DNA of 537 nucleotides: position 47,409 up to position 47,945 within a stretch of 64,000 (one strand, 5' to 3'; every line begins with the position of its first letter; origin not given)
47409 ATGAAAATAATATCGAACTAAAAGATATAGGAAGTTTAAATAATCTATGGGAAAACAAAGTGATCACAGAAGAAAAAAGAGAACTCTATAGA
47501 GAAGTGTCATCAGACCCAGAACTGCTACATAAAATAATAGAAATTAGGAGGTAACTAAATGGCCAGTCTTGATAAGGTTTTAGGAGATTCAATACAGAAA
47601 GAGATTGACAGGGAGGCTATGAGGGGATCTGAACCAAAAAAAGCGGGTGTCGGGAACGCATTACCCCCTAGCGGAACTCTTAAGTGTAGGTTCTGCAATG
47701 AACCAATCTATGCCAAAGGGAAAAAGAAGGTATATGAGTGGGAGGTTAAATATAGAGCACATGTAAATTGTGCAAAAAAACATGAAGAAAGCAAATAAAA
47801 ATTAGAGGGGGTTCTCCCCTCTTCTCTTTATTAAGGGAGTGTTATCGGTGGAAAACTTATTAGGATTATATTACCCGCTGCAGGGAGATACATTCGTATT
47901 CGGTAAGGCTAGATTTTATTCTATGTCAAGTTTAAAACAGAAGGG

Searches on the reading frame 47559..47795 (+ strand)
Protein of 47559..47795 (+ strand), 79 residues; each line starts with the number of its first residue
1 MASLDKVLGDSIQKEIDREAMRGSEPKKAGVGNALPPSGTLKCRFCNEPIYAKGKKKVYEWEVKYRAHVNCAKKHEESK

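Call 52: search_protein_families(library=pfam, proteins=[window:47559-47795:+], max_evalue=0.1)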
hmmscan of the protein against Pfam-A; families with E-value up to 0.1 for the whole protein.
window:47559-47795:+ (79 aa): 1 family
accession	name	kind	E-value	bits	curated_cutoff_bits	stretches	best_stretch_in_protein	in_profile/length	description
PF13408.12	Zn_ribbon_recom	-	0.042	14.7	25.3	1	38-76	3-34/58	Recombinase zinc beta ribbon domain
